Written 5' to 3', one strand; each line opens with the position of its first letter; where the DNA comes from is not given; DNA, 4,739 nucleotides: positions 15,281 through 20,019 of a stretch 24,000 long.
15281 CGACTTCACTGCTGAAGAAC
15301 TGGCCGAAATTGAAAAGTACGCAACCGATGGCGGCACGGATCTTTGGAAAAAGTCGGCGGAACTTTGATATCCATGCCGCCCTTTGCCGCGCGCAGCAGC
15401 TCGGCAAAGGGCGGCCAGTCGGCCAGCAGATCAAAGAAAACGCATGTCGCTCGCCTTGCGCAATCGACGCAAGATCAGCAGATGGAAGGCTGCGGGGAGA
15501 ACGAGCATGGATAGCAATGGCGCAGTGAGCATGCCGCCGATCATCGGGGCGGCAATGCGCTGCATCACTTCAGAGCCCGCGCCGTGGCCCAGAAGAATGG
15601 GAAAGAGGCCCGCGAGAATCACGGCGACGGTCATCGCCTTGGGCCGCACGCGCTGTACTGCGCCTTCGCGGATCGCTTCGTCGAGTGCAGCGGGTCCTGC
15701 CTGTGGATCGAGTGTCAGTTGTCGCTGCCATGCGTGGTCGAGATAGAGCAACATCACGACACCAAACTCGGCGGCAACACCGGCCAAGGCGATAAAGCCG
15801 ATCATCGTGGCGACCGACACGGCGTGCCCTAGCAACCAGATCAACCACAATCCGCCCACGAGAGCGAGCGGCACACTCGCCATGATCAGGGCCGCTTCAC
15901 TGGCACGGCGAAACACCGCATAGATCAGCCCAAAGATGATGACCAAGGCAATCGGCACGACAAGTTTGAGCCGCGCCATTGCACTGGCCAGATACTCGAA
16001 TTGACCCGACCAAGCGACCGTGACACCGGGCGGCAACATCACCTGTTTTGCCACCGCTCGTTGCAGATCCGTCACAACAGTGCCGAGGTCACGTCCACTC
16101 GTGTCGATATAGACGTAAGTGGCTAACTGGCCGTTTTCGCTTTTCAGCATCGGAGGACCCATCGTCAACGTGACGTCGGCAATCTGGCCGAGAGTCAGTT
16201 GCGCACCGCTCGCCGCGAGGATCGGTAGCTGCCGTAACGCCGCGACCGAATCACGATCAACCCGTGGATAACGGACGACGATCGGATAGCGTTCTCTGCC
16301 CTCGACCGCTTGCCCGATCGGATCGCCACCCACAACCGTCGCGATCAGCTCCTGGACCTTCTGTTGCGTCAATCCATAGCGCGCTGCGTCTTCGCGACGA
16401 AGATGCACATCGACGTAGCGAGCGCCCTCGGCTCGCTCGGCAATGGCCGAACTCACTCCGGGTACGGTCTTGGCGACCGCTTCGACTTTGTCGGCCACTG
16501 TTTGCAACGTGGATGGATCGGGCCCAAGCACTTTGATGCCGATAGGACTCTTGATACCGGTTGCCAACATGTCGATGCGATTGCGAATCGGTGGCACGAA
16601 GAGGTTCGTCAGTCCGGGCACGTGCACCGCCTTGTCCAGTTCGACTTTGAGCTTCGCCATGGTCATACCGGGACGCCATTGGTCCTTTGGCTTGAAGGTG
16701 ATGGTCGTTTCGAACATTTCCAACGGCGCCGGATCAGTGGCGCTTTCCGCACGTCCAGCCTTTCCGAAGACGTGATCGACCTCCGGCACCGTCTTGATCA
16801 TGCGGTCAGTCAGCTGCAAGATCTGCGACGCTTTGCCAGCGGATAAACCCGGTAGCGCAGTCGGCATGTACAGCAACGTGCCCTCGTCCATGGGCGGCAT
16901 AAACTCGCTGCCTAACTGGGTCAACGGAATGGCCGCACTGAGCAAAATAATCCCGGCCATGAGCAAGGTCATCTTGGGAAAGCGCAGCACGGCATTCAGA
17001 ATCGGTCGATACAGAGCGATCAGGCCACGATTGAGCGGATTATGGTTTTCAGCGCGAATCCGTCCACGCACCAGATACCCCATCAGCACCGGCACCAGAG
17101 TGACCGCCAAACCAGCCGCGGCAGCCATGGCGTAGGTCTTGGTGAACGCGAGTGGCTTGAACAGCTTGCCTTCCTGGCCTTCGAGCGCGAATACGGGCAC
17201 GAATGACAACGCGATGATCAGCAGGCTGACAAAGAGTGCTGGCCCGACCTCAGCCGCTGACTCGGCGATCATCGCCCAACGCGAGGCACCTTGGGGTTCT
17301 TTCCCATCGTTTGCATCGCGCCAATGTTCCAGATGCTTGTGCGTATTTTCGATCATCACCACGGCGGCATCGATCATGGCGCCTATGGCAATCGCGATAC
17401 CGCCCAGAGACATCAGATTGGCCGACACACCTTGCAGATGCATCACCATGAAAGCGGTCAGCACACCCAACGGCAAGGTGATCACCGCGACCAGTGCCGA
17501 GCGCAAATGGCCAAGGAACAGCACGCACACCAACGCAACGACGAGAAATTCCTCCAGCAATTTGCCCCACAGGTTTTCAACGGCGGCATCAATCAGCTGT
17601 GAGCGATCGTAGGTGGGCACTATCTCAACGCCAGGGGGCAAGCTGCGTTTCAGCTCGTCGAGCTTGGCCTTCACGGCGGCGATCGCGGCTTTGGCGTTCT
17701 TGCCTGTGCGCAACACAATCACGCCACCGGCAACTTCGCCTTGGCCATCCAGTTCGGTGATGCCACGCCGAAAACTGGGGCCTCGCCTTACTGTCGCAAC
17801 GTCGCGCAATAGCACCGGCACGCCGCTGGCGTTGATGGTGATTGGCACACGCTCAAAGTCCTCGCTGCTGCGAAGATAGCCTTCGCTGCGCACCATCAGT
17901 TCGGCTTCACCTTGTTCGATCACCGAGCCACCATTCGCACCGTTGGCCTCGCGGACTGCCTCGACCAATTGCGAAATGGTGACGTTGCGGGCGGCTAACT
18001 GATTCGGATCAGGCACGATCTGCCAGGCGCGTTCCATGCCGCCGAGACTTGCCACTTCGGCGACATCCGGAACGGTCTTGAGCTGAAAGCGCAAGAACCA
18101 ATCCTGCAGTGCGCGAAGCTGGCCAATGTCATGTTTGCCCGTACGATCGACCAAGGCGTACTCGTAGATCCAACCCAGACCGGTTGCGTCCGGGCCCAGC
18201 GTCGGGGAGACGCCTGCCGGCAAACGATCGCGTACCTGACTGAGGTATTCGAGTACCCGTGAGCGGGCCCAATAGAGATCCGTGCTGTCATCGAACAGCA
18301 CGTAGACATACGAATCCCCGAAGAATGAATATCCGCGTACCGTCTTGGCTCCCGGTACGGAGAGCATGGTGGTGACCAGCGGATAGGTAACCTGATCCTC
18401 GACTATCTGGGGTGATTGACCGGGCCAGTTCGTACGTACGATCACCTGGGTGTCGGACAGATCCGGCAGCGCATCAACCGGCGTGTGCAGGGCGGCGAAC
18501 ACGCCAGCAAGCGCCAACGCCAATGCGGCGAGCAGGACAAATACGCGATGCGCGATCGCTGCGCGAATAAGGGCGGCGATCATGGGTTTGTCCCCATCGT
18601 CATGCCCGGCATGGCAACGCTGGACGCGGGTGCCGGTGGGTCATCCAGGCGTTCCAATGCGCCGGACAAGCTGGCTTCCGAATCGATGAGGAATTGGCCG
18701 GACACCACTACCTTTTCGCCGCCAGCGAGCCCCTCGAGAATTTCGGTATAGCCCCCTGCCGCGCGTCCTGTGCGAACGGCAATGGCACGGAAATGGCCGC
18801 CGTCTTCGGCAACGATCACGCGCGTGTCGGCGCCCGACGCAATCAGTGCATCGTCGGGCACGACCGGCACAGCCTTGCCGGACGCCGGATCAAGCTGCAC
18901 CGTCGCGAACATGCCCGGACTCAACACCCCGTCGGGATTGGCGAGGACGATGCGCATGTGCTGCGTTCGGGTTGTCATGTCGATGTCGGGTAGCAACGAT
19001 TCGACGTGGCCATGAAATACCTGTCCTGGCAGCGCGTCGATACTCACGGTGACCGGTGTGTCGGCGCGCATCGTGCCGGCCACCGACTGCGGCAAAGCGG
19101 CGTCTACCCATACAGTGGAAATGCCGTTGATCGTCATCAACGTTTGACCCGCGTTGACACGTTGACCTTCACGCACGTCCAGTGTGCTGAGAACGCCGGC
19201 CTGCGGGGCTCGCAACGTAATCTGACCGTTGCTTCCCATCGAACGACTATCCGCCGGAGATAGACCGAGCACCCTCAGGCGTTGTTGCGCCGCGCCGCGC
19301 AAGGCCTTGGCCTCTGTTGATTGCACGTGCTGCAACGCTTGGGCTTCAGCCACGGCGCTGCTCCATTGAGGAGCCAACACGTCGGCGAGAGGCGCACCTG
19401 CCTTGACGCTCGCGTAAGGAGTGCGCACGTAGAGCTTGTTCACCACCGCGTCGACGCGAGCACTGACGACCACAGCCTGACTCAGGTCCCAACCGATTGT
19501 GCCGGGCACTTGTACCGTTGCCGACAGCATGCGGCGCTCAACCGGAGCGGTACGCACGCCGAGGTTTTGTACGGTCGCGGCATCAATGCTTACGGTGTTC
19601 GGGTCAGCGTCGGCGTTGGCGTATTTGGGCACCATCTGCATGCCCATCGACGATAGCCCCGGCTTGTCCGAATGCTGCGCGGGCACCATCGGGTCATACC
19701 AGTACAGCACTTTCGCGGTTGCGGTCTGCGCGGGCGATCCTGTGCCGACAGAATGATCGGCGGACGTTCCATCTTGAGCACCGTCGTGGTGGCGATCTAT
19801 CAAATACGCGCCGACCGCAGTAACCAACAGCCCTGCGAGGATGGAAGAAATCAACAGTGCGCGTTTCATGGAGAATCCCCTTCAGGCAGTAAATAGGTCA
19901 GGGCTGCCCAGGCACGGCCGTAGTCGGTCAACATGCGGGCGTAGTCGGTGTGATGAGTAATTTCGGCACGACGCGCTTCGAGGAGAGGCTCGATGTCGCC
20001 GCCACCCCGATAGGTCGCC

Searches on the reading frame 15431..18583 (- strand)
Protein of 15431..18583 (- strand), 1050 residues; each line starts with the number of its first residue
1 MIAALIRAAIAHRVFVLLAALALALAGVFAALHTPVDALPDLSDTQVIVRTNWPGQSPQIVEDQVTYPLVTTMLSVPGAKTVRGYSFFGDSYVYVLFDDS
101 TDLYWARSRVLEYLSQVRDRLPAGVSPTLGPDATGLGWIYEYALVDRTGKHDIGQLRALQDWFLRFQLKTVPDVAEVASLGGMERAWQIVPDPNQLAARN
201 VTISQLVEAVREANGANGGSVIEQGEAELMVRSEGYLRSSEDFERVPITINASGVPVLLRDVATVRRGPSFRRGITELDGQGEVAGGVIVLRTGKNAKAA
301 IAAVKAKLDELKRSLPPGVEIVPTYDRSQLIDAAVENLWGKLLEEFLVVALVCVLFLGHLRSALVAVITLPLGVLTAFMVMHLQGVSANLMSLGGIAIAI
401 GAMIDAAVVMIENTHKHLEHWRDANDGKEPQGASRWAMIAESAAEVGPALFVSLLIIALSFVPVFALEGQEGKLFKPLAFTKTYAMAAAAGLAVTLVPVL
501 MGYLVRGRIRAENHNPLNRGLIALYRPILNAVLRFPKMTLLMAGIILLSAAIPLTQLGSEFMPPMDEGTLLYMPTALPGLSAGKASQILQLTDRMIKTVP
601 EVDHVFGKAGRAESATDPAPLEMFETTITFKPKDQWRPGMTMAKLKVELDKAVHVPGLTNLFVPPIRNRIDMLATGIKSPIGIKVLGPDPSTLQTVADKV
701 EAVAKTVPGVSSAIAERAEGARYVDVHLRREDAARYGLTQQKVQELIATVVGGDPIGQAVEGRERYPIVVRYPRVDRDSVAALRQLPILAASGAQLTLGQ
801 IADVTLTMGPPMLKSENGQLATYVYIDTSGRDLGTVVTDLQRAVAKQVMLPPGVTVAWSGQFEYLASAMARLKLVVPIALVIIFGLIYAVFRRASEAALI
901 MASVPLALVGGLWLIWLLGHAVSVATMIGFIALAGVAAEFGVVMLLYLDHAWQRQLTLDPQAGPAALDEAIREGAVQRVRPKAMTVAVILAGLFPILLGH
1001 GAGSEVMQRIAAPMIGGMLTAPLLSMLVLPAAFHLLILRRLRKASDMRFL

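Call 92: search_protein_families(library=pfam, proteins=[window:15431-18583:-], max_evalue=0.00001)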
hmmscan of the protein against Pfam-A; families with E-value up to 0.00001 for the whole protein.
window:15431-18583:- (1050 aa): 1 family
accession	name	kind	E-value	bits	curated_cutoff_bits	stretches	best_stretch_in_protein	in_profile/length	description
PF00873.25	ACR_tran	-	1.6e-232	774.8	28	1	6-1035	2-1019/1021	AcrB/AcrD/AcrF family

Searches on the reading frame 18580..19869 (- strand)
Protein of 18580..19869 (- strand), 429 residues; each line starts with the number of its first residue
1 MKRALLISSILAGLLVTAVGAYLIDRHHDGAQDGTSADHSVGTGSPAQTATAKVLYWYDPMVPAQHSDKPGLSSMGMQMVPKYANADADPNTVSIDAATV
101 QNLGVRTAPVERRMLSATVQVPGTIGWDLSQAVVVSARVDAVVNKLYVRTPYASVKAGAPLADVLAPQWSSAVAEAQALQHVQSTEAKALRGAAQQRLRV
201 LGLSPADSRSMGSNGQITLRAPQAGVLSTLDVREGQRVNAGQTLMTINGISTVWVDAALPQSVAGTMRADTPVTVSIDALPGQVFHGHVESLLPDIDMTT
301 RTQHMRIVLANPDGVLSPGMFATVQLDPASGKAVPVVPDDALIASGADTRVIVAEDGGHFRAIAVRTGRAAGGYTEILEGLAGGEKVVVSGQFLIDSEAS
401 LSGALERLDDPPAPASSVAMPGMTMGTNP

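Call 92: search_protein_families(library=pfam, proteins=[window:18580-19869:-], max_evalue=0.00001)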
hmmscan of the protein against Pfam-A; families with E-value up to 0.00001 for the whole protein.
window:18580-19869:- (429 aa): 3 families
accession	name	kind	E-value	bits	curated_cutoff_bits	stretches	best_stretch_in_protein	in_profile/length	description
PF16576.10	HlyD_D23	-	2.4e-53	181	30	1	115-322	2-214/214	Barrel-sandwich domain of CusB or HlyD membrane-fusion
PF13437.12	HlyD_3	-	1.4e-19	71.2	22.2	1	218-315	1-102/106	HlyD family secretion protein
PF13533.13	Biotin_lipoyl_2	-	1.7e-08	34.5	29.8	1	218-248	2-32/32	Biotin-lipoyl like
